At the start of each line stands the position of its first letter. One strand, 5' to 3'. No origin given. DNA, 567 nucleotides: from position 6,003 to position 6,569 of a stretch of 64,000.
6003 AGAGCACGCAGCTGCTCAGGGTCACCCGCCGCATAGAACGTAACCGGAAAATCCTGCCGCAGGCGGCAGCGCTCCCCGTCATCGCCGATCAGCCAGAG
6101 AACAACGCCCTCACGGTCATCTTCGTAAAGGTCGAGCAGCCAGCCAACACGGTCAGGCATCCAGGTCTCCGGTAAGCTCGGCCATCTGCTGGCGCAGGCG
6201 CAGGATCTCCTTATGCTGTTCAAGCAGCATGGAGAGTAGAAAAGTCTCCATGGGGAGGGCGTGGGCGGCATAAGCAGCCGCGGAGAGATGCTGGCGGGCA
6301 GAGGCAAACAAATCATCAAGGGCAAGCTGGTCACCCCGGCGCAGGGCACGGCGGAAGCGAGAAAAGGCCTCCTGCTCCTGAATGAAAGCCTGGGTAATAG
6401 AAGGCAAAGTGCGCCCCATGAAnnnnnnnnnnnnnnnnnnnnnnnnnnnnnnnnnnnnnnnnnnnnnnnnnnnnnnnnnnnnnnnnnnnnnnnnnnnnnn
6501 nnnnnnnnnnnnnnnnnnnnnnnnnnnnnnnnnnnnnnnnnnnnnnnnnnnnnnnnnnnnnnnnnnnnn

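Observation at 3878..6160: PolB with degenerate exonuclease motifs and a non-canonical motif C (HMYVDG instead of YGDTDS)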

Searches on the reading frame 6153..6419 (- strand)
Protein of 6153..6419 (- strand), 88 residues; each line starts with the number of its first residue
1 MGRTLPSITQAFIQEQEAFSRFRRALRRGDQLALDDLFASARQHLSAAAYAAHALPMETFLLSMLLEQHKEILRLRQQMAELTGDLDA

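Call 3: search_protein_families(library=pfam, proteins=[window:6153-6419:-], max_evalue=0.1)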
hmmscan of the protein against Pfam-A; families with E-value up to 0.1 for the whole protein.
window:6153-6419:- (88 aa): 1 family
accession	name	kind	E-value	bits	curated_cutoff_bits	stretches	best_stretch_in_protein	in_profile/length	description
PF14916.11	CCDC92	-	0.073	13.3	28.3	1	64-86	21-43/57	Coiled-coil domain of unknown function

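Call 4: search_protein_families(library=ncbifam, proteins=[window:6153-6419:-], max_evalue=0.1)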
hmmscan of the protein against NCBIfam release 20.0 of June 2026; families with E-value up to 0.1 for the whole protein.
window:6153-6419:- (88 aa): 2 families
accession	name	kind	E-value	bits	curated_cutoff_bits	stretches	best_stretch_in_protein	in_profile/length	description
NF045667.1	MTase_DVU1556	equivalog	0.0096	15.4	155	1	14-56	99-147/213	DVU_1556 family methyltransferase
TIGR04032.1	toxin_SdpC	subfamily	0.039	13.8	99.2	1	19-51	64-96/172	sporulation delaying protein family toxin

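Call 17: find_homologous_proteins(query=window:6153-6419:-, max_evalue=0.001)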
Query window:6153-6419:- (88 aa): 3552 proteins with E <= 0.001 among 3556 candidates; the best 120 are listed.
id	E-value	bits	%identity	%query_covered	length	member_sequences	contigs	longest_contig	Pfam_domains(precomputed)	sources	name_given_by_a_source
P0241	5.5e-45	168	95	100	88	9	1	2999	PF26485.1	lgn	-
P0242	8.0e-45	168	95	100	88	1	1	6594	PF26485.1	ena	-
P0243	2.0e-44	166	94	100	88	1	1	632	PF26485.1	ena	-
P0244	3.0e-44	166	95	100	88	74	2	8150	PF26485.1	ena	-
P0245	9.2e-44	164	91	100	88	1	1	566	PF26485.1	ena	-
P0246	1.1e-43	164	93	100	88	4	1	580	PF26485.1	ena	-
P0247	5.7e-43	162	94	100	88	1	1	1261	PF26485.1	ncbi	-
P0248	1.3e-42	161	93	100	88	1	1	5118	PF26485.1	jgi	jgi:hypothetical protein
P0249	1.9e-42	160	92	100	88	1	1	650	PF26485.1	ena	-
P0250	3.8e-42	159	89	100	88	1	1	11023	PF26485.1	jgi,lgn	jgi:hypothetical protein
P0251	4.0e-42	159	91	100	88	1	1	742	PF26485.1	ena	-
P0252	6.8e-41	155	90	100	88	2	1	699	PF26485.1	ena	-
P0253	6.9e-41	155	86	100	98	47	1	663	PF26485.1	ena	-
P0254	8.7e-41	155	85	100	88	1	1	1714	PF26485.1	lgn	-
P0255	1.4e-40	154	91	98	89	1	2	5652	PF26485.1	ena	-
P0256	6.0e-40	152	84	100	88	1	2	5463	PF26485.1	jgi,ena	-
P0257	6.0e-40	152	85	99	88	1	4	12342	PF26485.1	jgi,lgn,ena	-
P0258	8.9e-39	148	83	100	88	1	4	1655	PF26485.1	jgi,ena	-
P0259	2.0e-38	147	83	100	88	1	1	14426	PF26485.1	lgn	-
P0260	3.0e-38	147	84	100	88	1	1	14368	PF26485.1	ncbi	-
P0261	3.3e-38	147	89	93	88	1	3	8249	PF26485.1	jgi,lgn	-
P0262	4.1e-38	146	84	100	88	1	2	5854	PF26485.1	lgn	-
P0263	4.5e-38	146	83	100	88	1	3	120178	PF26485.1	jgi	-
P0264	6.2e-38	146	84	100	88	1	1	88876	PF26485.1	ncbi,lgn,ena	-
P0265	8.1e-38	145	82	100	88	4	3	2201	PF26485.1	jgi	jgi:hypothetical protein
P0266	9.7e-38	145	83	100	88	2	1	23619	PF26485.1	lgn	-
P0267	1.0e-37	145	84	97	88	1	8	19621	PF26485.1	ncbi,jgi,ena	-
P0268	1.6e-37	144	83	100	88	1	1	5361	PF26485.1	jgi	-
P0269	1.8e-37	144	88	93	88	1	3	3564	PF26485.1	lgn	-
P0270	1.9e-37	144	81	100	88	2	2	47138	PF26485.1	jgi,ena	-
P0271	1.9e-37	144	81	95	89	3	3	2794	PF26485.1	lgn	-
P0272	2.2e-37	144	88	93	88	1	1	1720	PF26485.1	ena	-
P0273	2.3e-37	144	82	100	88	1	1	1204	PF26485.1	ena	-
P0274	2.9e-37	144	82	100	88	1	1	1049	PF26485.1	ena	-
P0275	3.0e-37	144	82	100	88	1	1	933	PF26485.1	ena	-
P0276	3.1e-37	144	82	100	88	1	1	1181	PF26485.1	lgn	-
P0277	3.3e-37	143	87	93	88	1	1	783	PF26485.1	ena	-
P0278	3.6e-37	143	82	100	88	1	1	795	PF26485.1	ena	-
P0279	3.7e-37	143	82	100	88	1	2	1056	PF26485.1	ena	-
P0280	4.0e-37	143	82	100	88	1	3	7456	PF26485.1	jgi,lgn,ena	jgi:hypothetical protein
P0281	4.3e-37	143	81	100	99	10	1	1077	PF26485.1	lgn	-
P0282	4.3e-37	143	87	93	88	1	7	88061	PF26485.1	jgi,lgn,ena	-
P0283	5.2e-37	143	81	100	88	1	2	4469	PF26485.1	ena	-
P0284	5.6e-37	143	81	100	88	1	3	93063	PF26485.1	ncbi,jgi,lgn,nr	ncbi:MAG TPA: hypothetical protein G4N92_02240 [Anaerolineae bacterium]|nr:hypothetical protein [Ana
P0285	6.4e-37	143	83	99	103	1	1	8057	PF26485.1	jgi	jgi:hypothetical protein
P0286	6.6e-37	143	87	93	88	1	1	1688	PF26485.1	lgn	-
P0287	6.8e-37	142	80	100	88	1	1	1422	PF26485.1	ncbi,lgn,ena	-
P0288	6.9e-37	142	82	100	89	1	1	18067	PF26485.1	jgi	jgi:hypothetical protein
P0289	7.4e-37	142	82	100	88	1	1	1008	PF26485.1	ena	-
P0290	7.9e-37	142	88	88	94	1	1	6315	PF26485.1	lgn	-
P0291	9.0e-37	142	80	100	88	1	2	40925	PF26485.1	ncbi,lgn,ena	-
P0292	9.4e-37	142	78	100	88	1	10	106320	PF26485.1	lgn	-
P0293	1.1e-36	142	80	100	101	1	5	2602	PF26485.1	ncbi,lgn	-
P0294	1.3e-36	142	82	100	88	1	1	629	PF26485.1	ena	-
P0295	1.3e-36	142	84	93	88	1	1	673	PF26485.1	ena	-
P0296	1.3e-36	142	81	100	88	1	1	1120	PF26485.1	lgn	-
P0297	1.4e-36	142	78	100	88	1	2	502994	PF26485.1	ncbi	-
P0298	1.7e-36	141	80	99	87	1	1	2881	PF26485.1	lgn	-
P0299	1.7e-36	141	81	100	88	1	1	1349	PF26485.1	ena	-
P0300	1.8e-36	141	78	100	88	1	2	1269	PF26485.1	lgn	-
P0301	1.9e-36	141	80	100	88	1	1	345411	PF26485.1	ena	-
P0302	2.1e-36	141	81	100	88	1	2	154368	PF26485.1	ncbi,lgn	-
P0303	2.2e-36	141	80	99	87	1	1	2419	PF26485.1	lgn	-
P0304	2.3e-36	141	78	100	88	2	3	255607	PF26485.1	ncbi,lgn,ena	ncbi:MAG: hypothetical protein ACYC3H_08615 [Bellilinea sp.]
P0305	2.3e-36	141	84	93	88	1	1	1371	PF26485.1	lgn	-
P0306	2.3e-36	141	84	93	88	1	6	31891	PF26485.1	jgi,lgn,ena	-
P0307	2.4e-36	141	78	100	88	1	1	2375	PF26485.1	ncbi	-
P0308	2.4e-36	141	78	100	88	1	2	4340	PF26485.1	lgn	-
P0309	2.7e-36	141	78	100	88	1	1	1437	PF26485.1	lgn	-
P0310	3.1e-36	140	81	100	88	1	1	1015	PF26485.1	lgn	-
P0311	3.2e-36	140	84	93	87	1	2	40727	PF26485.1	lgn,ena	-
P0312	3.5e-36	140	80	100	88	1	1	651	PF26485.1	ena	-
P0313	3.9e-36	140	87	93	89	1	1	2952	PF26485.1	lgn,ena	-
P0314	4.0e-36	140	77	100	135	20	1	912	PF26485.1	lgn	-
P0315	4.0e-36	140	77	100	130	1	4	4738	PF26485.1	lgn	-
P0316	4.0e-36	140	88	88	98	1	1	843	PF26485.1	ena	-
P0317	4.1e-36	140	77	100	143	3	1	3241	PF26485.1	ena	-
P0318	4.2e-36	140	78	100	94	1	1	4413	PF26485.1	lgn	-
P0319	4.4e-36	140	82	95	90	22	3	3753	PF26485.1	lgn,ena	-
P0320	4.6e-36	140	89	82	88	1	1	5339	PF26485.1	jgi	jgi:hypothetical protein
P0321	4.8e-36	140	77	100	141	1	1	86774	PF26485.1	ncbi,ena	-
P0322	4.8e-36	140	79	97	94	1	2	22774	PF26485.1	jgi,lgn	-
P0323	4.9e-36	140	80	100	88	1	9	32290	PF26485.1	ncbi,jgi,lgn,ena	-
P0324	5.2e-36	140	78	100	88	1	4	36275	PF26485.1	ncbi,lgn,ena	-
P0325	5.9e-36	140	86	90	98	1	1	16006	PF26485.1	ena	-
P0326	6.0e-36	139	80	100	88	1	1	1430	PF26485.1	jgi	-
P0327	6.1e-36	139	81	98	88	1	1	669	PF26485.1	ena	-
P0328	6.4e-36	139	78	100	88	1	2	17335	PF26485.1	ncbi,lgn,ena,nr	ncbi:MAG TPA: hypothetical protein VN364_13685 [Bellilinea sp.]|nr:hypothetical protein [Bellilinea 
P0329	6.5e-36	139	85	93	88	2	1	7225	PF26485.1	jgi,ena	-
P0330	6.7e-36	139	77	100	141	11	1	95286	PF26485.1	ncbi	-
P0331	6.9e-36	139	78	100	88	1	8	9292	PF26485.1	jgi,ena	-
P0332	7.1e-36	139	83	93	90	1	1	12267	PF26485.1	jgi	jgi:hypothetical protein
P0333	7.4e-36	139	78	100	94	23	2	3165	PF26485.1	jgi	jgi:hypothetical protein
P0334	7.4e-36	139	81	98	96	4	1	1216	PF26485.1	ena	-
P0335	7.5e-36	139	76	100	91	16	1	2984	PF26485.1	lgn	-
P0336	7.8e-36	139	78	100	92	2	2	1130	PF26485.1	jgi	jgi:hypothetical protein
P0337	8.0e-36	139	78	100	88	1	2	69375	PF26485.1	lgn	-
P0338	8.1e-36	139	81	95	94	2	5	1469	PF26485.1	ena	-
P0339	8.3e-36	139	87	88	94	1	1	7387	PF26485.1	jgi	jgi:hypothetical protein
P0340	8.4e-36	139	84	93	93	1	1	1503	PF26485.1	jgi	jgi:hypothetical protein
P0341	9.2e-36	139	86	90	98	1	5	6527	PF26485.1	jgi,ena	-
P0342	9.3e-36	139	82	93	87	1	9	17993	PF26485.1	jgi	jgi:hypothetical protein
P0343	9.5e-36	139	81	95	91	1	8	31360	PF26485.1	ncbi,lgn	-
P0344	9.6e-36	139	78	100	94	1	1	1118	PF26485.1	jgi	jgi:hypothetical protein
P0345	1.1e-35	139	78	100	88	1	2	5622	PF26485.1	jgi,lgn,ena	jgi:hypothetical protein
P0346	1.1e-35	139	77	100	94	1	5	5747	PF26485.1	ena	-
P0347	1.2e-35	139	77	100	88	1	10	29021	PF26485.1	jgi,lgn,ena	jgi:hypothetical protein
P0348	1.3e-35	138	80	97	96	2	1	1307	PF26485.1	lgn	-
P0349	1.3e-35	138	78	100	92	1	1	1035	PF26485.1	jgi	jgi:hypothetical protein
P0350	1.3e-35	138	77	95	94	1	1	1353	PF26485.1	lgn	-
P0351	1.3e-35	138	78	100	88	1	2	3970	PF26485.1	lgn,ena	-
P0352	1.3e-35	138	85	93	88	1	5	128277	PF26485.1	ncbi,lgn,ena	-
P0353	1.4e-35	138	77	100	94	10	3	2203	PF26485.1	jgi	jgi:hypothetical protein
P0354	1.4e-35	138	77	100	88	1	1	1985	PF26485.1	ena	-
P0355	1.4e-35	138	87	86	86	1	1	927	PF26485.1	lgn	-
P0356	1.4e-35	138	77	100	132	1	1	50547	PF26485.1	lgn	-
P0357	1.4e-35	138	80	93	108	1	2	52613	PF26485.1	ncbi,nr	ncbi:MAG: hypothetical protein IBX69_00165 [Anaerolineales bacterium]|nr:hypothetical protein [Anaer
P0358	1.4e-35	138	77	100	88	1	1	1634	PF26485.1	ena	-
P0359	1.4e-35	138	76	100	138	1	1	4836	PF26485.1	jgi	-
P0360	1.5e-35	138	87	88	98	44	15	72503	PF26485.1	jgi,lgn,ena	jgi:hypothetical protein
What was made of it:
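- Tried and rejected: Pfam and NCBIfam gave nothing for iRadA or PPB2 in the local copies (calls 3, 4); PF26485 appears only as a precomputed label on homologues (call 17).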

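Call 71: search_protein_families(library=padloc, proteins=[window:6153-6419:-], max_evalue=0.01)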
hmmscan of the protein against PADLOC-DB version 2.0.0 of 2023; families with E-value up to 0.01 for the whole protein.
window:6153-6419:- (88 aa): 0 families

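Call 72: search_protein_families(library=phrogs, proteins=[window:6153-6419:-], max_evalue=0.01)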
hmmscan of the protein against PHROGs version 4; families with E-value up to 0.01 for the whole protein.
window:6153-6419:- (88 aa): 2 families
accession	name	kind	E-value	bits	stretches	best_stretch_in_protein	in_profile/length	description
phrog_26583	-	unknown function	4e-09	37.4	1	1-83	1-83/90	-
phrog_30126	-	unknown function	3.1e-08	34.8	1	1-81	1-81/101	-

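Call 74: find_related_loci(query=A3, collection=viral_contigs, flank=10000)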
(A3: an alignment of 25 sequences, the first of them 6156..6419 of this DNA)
Query A3 (88 aa) in viral_contigs; peptide patterns used: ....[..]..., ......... (x = any residue, [..] = any of these).
80 stretches matched a pattern; 3 encode a relative of the query (tblastn E <= 1e-3); 3 distinct loci.
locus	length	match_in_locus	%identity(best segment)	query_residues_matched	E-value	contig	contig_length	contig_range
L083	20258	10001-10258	70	1-86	2e-32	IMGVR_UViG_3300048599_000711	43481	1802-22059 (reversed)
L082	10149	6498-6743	74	1-82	8e-30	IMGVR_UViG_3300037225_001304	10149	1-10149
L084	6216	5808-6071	73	1-88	3e-30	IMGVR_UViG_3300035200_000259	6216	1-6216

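Call 77: search_protein_families(library=phrogs, proteins=[L083:10001-10273:+, L083:9314-9742:-, L083:8876-9310:-, L083:6536-8356:-, L083:5082-6488:-, L083:11647-12333:-, L083:13056-14417:-, L083:16767-17753:-, L083:17705-18634:-, L083:18862-20184:-], max_evalue=0.001)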
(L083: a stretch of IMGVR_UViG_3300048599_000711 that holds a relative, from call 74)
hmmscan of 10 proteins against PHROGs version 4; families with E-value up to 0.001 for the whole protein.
L083:10001-10273:+ (90 aa): 2 families
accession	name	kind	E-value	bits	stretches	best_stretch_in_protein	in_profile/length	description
phrog_30126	-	unknown function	1.6e-10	42.1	1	1-88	1-88/101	-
phrog_26583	-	unknown function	8.4e-09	36.4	1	1-86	1-86/90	-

L083:9314-9742:- (142 aa): 0 families

L083:8876-9310:- (144 aa): 2 families
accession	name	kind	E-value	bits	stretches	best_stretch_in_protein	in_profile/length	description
phrog_2658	-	other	9.3e-08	33.4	1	5-118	7-117/126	hol-like chemotaxis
phrog_1397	-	unknown function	7.9e-06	27.1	1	6-78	7-79/116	-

L083:6536-8356:- (606 aa): 5 families
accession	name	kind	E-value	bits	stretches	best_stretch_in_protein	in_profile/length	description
phrog_675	-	head and packaging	3e-90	304.2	1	71-592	22-546/576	terminase large subunit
phrog_15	-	head and packaging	2.1e-45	156.6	1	107-410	400-722/1330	terminase large subunit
phrog_12876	-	head and packaging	2.6e-17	64.2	1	145-333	3-198/235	terminase large subunit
phrog_2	-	head and packaging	3.1e-08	33.8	1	34-412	249-492/807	terminase large subunit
phrog_21311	-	head and packaging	5.6e-06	27.3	1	143-285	2-145/218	terminase large subunit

L083:5082-6488:- (468 aa): 3 families
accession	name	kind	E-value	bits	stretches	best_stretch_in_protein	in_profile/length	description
phrog_146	-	head and packaging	8.7e-70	237.2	1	34-462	35-457/587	portal protein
phrog_15528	-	head and packaging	0.00026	20.5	1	309-452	322-470/794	portal protein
phrog_12751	-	unknown function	0.00052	20.3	1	309-464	101-259/283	-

L083:11647-12333:- (228 aa): 0 families

L083:13056-14417:- (453 aa): 2 families
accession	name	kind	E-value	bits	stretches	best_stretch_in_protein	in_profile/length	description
phrog_424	-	moron, auxiliary metabolic gene and host takeover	3.9e-26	93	1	38-392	129-363/460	phosphoadenosine phosphosulfate reductase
phrog_2302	-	moron, auxiliary metabolic gene and host takeover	3e-15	57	2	272-353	158-234/381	phosphoadenosine phosphosulfate reductase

L083:16767-17753:- (328 aa): 7 families
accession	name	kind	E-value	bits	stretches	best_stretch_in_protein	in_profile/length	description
phrog_323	-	transcription regulation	3.1e-15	57.5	2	56-100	143-188/319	transcriptional regulator, D5-like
phrog_66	-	integration and excision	6.7e-07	30.3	0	192-321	90-210/412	excisionase and transcriptional regulator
phrog_14101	-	transcription regulation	1.2e-05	26.8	1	58-94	3-39/103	transcriptional regulator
phrog_57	-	head and packaging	2.3e-05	25.3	0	190-234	7-51/199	terminase small subunit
phrog_6401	-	DNA, RNA and nucleotide metabolism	3.6e-05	24.6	0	108-144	6-42/64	DNA binding protein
phrog_32460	-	unknown function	0.00017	22.5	0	42-99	138-196/210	-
phrog_11013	-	unknown function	0.00091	20.1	0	57-94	28-65/87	-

L083:17705-18634:- (309 aa): 21 families
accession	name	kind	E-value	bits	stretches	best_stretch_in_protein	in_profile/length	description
phrog_6218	-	DNA, RNA and nucleotide metabolism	7.8e-38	131.8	1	26-181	6-158/506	ParB-like partition protein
phrog_4715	-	DNA, RNA and nucleotide metabolism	3.1e-31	109.4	1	11-182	133-322/630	ParB-like partition protein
phrog_3264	-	DNA, RNA and nucleotide metabolism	4e-26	93.4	1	22-233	46-238/337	ParB-like partition protein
phrog_1033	-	DNA, RNA and nucleotide metabolism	7.3e-24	86.2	1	26-182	34-193/334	ParB-like partition protein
phrog_18726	-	unknown function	3e-17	63.5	2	116-180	125-189/572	-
phrog_7783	-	unknown function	2e-12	47.6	1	50-198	28-177/634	-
phrog_3951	-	unknown function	2.7e-09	38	1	43-237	38-190/301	-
phrog_8071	-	DNA, RNA and nucleotide metabolism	2.8e-09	37.7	1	26-106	8-83/389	ParB-like partition protein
phrog_12047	-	DNA, RNA and nucleotide metabolism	1.4e-08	35.7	1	48-126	20-91/301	ParB-like partition nuclease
phrog_620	-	DNA, RNA and nucleotide metabolism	3.6e-08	34.8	1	25-103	9-82/217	ParB-like partition protein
phrog_26387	-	DNA, RNA and nucleotide metabolism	2.7e-07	31.3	1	45-156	29-139/252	ParB-like partition nuclease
phrog_498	-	other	4.5e-07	29.8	1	26-103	36-110/633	DNA methyltransferase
phrog_723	-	DNA, RNA and nucleotide metabolism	5.5e-07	30.6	1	27-98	15-84/223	ParB-like partition protein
phrog_4272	-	unknown function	1.9e-06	27.6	1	107-176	493-561/764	-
phrog_2159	-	DNA, RNA and nucleotide metabolism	4.8e-06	27.2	1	26-164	62-202/365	ParB-like partition protein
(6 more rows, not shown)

L083:18862-20184:- (440 aa): 1 family
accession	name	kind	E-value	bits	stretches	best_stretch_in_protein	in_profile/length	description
phrog_1139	-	DNA, RNA and nucleotide metabolism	7e-07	28.6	1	50-314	530-790/895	DNA primase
